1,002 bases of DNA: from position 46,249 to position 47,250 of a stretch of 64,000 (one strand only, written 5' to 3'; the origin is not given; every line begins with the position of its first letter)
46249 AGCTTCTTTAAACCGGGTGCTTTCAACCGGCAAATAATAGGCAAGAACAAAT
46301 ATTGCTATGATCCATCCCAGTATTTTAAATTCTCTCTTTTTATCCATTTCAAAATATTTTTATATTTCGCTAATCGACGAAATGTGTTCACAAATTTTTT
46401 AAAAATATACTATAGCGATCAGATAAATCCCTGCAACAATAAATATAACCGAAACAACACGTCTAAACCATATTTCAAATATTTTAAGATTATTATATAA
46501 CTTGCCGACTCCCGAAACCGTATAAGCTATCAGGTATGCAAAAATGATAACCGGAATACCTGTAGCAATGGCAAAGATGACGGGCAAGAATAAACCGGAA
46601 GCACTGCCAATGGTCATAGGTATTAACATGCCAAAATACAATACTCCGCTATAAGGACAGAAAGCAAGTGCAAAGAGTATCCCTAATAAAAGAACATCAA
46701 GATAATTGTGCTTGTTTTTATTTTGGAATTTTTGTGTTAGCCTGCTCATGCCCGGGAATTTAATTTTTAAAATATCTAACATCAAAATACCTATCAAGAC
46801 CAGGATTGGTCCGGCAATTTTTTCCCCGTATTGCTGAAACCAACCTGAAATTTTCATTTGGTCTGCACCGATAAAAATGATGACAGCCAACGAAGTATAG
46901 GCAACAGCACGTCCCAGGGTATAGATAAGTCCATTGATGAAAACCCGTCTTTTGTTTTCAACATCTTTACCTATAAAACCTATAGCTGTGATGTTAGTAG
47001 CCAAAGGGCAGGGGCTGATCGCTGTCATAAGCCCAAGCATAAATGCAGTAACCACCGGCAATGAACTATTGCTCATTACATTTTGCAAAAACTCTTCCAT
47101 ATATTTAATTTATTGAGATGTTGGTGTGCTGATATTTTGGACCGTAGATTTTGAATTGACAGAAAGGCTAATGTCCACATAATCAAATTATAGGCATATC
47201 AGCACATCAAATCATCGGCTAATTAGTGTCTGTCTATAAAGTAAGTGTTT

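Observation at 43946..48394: Second ArsR-headed operon: thiol-relay proteins plus permease, a combination I cannot match to a characterised system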

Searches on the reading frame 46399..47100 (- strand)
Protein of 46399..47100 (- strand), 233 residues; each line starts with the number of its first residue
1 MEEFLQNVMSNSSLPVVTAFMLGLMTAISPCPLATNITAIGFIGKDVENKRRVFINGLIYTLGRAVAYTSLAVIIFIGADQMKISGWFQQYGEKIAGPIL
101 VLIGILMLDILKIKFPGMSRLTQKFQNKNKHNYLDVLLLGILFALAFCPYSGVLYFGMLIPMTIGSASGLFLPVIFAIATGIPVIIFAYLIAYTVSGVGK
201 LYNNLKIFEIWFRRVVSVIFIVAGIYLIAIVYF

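Call 3: search_protein_families(library=pfam, proteins=[window:46399-47100:-], max_evalue=0.01)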
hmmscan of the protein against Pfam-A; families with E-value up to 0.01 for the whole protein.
window:46399-47100:- (233 aa): 1 family
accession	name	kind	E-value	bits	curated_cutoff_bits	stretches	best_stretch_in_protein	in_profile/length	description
PF13386.12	DsbD_2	-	2.2e-20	73.9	24.9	1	18-226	1-199/199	Cytochrome C biogenesis protein transmembrane region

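Call 4: search_protein_families(library=ncbifam, proteins=[window:46399-47100:-], max_evalue=0.01)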
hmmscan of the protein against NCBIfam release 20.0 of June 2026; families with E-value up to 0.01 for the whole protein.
window:46399-47100:- (233 aa): 3 families
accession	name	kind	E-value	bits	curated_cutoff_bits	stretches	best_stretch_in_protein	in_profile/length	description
NF040495.1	tranport_ArsG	equivalog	1.2e-92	309.4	200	1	11-231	2-224/225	aromatic aminobenezylarsenical efflux permease ArsG family transporter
NF001419.0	PRK00293.1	subfamily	1.2e-06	27.4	330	1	10-189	166-350/574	protein-disulfide reductase DsbD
NF045694.1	seleno_TsoB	exception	0.0013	16.9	805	1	16-229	185-392/572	rhodanese/DsbD fusion-like selenoprotein TsoB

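Call 37: search_solved_structures(query=window:46399-47100:-, max_evalue=1, show_alignments=2)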
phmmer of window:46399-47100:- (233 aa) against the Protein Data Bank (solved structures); distinct sequences matched with E-value up to 1: 1.
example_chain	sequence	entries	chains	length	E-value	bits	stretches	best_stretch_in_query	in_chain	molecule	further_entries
5vkv_A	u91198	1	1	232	0.0013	21.8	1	13-188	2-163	Cytochrome c-type biogenesis protein CcdA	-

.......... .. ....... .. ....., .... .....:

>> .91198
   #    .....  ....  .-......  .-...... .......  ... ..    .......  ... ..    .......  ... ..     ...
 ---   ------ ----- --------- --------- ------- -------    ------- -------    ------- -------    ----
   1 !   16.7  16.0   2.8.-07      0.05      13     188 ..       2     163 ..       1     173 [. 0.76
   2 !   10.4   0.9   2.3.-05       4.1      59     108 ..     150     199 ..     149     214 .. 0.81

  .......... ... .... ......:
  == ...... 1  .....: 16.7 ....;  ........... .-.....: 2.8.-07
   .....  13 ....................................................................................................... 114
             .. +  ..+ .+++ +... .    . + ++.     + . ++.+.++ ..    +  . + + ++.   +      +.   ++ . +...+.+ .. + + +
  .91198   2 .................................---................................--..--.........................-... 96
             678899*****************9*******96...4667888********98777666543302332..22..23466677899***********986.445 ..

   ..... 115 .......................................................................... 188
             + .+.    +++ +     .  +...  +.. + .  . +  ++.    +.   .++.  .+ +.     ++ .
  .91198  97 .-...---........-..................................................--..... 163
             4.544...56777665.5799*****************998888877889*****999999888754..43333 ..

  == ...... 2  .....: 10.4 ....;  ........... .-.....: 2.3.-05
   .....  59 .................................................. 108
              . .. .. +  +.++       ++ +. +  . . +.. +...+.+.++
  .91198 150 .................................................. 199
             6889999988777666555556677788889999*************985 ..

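Call 46: search_dna_similar(query=window:46399-47100:-, collection=plasmids, mode=protein, max_evalue=1e-10, max_rows=30, rows=spread)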
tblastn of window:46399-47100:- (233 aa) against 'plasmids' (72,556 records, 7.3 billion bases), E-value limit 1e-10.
Records with a match: 42; places in all: 43; records where one place covers at least 80% of the query: 39.
Best place of each record, by identity: <60% 42.
By first word of the organism name: Bacillus 23; Cytobacillus 5; Deinococcus 4; Paenibacillus 2; Fulvitalea 1; Prevotella 1; Peribacillus 1; Alkalihalophilus 1; Planococcus 1; Metabacillus 1; and 2 more.
By predicted mobility (MOB-suite, as given by PLSDB): non-mobilizable 40; mobilizable 2.
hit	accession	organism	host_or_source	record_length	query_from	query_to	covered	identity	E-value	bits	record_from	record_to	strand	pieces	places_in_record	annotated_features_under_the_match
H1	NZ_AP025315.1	Fulvitalea axinellae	-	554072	3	232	99%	58.3%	2e-90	297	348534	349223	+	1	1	aromatic aminobenezylarsenical efflux permease ArsG family transporter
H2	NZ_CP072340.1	Prevotella nigrescens F0103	Homo sapiens,whole organism,human oral ...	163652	3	232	99%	46.6%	2e-61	214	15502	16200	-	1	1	aromatic aminobenezylarsenical efflux permease ArsG family transporter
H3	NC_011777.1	Bacillus cereus AH820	-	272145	1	230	99%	32.8%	5e-22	101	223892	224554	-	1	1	sulfite exporter TauE/SafE family protein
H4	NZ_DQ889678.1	Bacillus cereus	-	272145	1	230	99%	32.8%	5e-22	101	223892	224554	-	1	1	sulfite exporter TauE/SafE family protein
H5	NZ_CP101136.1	Bacillus paranthracis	single cell,soil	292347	1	230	99%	32.8%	5e-22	101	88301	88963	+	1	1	sulfite exporter TauE/SafE family protein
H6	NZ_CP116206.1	Bacillus paranthracis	rice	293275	1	230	99%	32.8%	5e-22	101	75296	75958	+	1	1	sulfite exporter TauE/SafE family protein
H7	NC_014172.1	Bacillus thuringiensis BMB171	-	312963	1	230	99%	32.8%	5e-22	101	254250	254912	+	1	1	sulfite exporter TauE/SafE family protein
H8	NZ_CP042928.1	Bacillus cereus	ocean sediment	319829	1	230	99%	32.8%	5e-22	101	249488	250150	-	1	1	sulfite exporter TauE/SafE family protein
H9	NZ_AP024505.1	Bacillus cereus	-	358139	1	230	99%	32.8%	5e-22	101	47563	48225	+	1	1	sulfite exporter TauE/SafE family protein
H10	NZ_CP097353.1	Bacillus cereus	pure culture,oil contaminated soil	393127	1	230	99%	32.8%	5e-22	101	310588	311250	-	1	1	sulfite exporter TauE/SafE family protein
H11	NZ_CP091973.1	Bacillus cereus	mixed culture,deep-sea water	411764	1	230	99%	32.8%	5e-22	101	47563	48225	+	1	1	sulfite exporter TauE/SafE family protein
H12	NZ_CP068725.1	Bacillus cereus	single cell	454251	1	230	99%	32.8%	5e-22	101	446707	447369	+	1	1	sulfite exporter TauE/SafE family protein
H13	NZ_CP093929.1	Bacillus cereus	Bubalus bubalis,cell culture,buffalo ...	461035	1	230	99%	32.8%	5e-22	101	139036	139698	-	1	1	sulfite exporter TauE/SafE family protein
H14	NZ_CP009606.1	Bacillus cereus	soil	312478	1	230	99%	31.5%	2e-22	102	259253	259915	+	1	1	sulfite exporter TauE/SafE family protein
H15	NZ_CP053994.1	Bacillus cereus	-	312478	1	230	99%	31.5%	2e-22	102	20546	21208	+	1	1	sulfite exporter TauE/SafE family protein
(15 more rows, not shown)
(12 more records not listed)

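Call 47: get_annotated_region(hit=H1, flank=7000)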
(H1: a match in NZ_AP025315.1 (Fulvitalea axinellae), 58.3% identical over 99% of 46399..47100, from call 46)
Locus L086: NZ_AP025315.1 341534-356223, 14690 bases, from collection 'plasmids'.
description: Fulvitalea axinellae strain DSM 100852 plasmid pFA1, complete sequence
organism: Fulvitalea axinellae (NCBI taxid 1182444)
taxonomy: Bacteria; Bacteroidota; Cytophagia; Cytophagales; Persicobacteraceae; Fulvitalea; Fulvitalea axinellae
host: -; source: -; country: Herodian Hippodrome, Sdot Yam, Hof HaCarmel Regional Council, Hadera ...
typing (MOB-suite, as given by PLSDB): non-mobilizable
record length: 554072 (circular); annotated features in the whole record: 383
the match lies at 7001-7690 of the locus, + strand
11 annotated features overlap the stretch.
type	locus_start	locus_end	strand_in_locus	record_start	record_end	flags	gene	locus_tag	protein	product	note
CDS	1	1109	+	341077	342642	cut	-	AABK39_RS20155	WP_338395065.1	arylsulfatase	-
CDS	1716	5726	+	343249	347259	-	-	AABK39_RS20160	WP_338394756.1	SUMF1/EgtB/PvdO family nonheme iron enzyme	-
CDS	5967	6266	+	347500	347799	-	-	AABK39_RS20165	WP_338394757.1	metalloregulator ArsR/SmtB family transcription factor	GO:0006355 - regulation of DNA-templated transcription [Evidence IEA]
CDS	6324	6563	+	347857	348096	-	-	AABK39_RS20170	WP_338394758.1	thioredoxin family protein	-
CDS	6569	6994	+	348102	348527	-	-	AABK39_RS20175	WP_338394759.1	nitrophenyl compound nitroreductase subunit ArsF family protein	-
CDS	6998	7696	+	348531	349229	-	-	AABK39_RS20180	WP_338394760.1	aromatic aminobenezylarsenical efflux permease ArsG family transporter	-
CDS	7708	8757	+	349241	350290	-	-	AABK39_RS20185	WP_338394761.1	permease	-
CDS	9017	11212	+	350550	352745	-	-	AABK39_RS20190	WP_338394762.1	glycoside hydrolase family 3 N-terminal domain-containing protein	GO:0005975 - carbohydrate metabolic process [Evidence IEA]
CDS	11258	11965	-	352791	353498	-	-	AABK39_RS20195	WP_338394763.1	response regulator transcription factor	-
CDS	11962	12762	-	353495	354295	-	-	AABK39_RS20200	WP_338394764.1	histidine kinase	GO:0000160 - phosphorelay signal transduction system [Evidence IEA]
CDS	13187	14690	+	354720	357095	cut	-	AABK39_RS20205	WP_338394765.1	TonB-dependent receptor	-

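Call 48: get_annotated_region(hit=H2, flank=7000)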
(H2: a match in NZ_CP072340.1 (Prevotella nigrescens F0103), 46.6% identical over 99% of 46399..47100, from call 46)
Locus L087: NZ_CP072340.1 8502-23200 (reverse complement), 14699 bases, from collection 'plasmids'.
description: Prevotella nigrescens F0103 plasmid unnamed, complete sequence
organism: Prevotella nigrescens F0103 (NCBI taxid 702439)
taxonomy: Bacteria; Bacteroidota; Bacteroidia; Bacteroidales; Prevotellaceae; Prevotella; Prevotella nigrescens; Prevotella nigrescens F0103
host: -; source: Homo sapiens,whole organism,human oral cavity; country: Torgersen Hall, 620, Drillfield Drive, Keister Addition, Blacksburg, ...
typing (MOB-suite, as given by PLSDB): non-mobilizable; mating-pair formation MPF_T
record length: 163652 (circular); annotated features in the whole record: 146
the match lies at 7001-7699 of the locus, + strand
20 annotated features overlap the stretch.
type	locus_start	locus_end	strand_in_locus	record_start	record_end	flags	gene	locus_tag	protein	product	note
CDS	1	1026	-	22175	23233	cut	-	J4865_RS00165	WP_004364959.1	relaxase/mobilization nuclease domain-containing protein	-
CDS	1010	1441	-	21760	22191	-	-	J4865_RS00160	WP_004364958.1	hypothetical protein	-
CDS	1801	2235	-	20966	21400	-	-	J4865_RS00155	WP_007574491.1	DUF3408 domain-containing protein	-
CDS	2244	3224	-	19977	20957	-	-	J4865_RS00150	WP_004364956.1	toprim domain-containing protein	-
CDS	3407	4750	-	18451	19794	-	-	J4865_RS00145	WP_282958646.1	VapE domain-containing protein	-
CDS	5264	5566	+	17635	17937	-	-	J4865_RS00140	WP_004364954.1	helix-turn-helix domain-containing protein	-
CDS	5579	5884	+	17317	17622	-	-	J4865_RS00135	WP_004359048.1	helix-turn-helix domain-containing protein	-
CDS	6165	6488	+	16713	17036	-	-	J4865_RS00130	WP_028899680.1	winged helix-turn-helix domain-containing protein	-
CDS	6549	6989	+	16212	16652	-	-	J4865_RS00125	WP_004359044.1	nitrophenyl compound nitroreductase subunit ArsF family protein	-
CDS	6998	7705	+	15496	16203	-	-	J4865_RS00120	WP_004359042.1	aromatic aminobenezylarsenical efflux permease ArsG family transporter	-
CDS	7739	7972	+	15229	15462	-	-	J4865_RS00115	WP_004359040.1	thioredoxin family protein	-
CDS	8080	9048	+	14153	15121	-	-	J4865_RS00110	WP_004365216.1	permease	-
CDS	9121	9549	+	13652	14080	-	-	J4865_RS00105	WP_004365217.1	arsenate reductase ArsC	-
CDS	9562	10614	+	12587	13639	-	arsB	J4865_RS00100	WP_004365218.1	ACR3 family arsenite efflux transporter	GO:0046685 - response to arsenic-containing substance [Evidence IEA]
CDS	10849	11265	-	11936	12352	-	-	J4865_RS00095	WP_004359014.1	hypothetical protein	-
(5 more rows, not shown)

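Call 58: search_protein_families(library=ncbifam, proteins=[L086:6324-6563:+, L086:6569-6994:+, L086:6998-7696:+, L086:7708-8757:+, L087:6549-6989:+, L087:7739-7972:+, L087:8080-9048:+, L087:6165-6488:+], max_evalue=0.0001)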
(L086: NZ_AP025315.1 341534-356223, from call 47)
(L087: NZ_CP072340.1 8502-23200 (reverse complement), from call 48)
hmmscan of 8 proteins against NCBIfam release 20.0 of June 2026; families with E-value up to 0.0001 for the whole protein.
L086:6324-6563:+ (79 aa): 3 families
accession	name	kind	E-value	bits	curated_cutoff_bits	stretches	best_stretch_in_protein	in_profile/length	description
TIGR00412.2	redox_disulf_2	subfamily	4.4e-34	116.7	62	1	2-76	1-75/75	MTH895/ArsE family thioredoxin-like protein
TIGR00411.1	redox_disulf_1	equivalog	9.5e-12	44.8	92.75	1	7-78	8-81/82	MJ0307 family thioredoxin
TIGR02196.1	GlrX_YruB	hypoth_equivalog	5e-05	23.7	88.55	1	8-63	8-63/74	glutaredoxin-like protein, YruB-family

L086:6569-6994:+ (141 aa): 1 family
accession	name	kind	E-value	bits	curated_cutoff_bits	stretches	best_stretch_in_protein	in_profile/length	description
NF040494.1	nitrored_ArsF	subfamily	8.9e-25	87.1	60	1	46-140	1-106/106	nitrophenyl compound nitroreductase subunit ArsF family protein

L086:6998-7696:+ (232 aa): 2 families
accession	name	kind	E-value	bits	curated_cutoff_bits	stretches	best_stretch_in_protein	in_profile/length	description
NF040495.1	tranport_ArsG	equivalog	9.2e-91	303.2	200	1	10-230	2-224/225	aromatic aminobenezylarsenical efflux permease ArsG family transporter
NF001419.0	PRK00293.1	subfamily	1.1e-08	34.1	330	1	13-189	170-351/574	protein-disulfide reductase DsbD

L086:7708-8757:+ (349 aa): 2 families
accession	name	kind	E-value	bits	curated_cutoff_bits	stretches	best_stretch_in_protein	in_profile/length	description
NF040736.1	efflux_SaoE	equivalog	2.6e-37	128.9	325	1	71-347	23-298/352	efflux transporter SaoE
NF033936.1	CuZnOut_SO0444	equivalog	1.7e-28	99.8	300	2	210-348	177-314/351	SO_0444 family Cu/Zn efflux transporter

L087:6549-6989:+ (146 aa): 1 family
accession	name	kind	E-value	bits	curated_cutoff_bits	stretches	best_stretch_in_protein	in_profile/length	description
NF040494.1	nitrored_ArsF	subfamily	1.2e-38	131.8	60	1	39-144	1-106/106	nitrophenyl compound nitroreductase subunit ArsF family protein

L087:7739-7972:+ (77 aa): 3 families
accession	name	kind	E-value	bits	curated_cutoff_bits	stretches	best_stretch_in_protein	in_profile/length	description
TIGR00412.2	redox_disulf_2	subfamily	1.8e-31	108.3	62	1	2-75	1-74/75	MTH895/ArsE family thioredoxin-like protein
TIGR00411.1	redox_disulf_1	equivalog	6.3e-09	35.8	92.75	1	7-74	8-77/82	MJ0307 family thioredoxin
NF049942.1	DF_fam_seleno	subfamily_domain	5.9e-05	23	70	1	8-57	7-58/96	DF family (seleno)protein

L087:8080-9048:+ (322 aa): 2 families
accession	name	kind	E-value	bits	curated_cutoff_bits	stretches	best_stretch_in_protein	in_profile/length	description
NF040736.1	efflux_SaoE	equivalog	1.3e-36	126.6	325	1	41-322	23-298/352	efflux transporter SaoE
NF033936.1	CuZnOut_SO0444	equivalog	1.6e-26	93.3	300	1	44-321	16-312/351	SO_0444 family Cu/Zn efflux transporter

L087:6165-6488:+ (107 aa): 11 families
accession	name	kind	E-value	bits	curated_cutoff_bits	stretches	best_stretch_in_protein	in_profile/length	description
NF033788.1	HTH_metalloreg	subfamily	3.2e-18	65.3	55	1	14-86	2-74/77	metalloregulator ArsR/SmtB family transcription factor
NF033789.1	repress_SdpR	subfamily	1.5e-13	50.4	100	1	18-92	3-76/79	autorepressor SdpR family transcription factor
NF041413.1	ArsR_Rv2640c_fam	equivalog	5.5e-10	39.7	155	1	12-91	31-112/118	Rv2640c family ArsR-like transcriptional regulator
NF047906.1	CdPbTransRegCmtR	equivalog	5.6e-10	39.1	150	1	8-90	6-87/104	Cd(II)/Pb(II)-sensing metalloregulatory transcriptional regulator CmtR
NF045707.1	Dbac_1936_reg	equivalog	4.7e-09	36.2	115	1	9-81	3-74/99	ArsR/SmtB-type metalloregulator TsoR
NF053755.1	MsvR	equivalog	4.3e-08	33.2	220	1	18-71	8-60/236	transcriptional factor MsvR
NF040642.1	sulf_sens_BigR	equivalog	4.5e-08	33.1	155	1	10-85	7-81/95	sulfite-sensing transcriptional repressor BigR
NF052532.1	TransRegPagRBaca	equivalog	7.6e-08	32.4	170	1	3-82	7-85/99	transcriptional repressor PagR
NF053602.1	Phr_regulator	exception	6.8e-06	25.8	320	1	18-73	7-61/191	heat shock transcription regulator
NF053606.1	Sta1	subfamily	4.6e-05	23.5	80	1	26-91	23-93/100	Sta1 family transcriptional regulator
NF040939.2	trans_reg_lrs14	equivalog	5.2e-05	23.2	90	1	24-73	22-72/103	Lrs14 family HTH-type transcriptional regulator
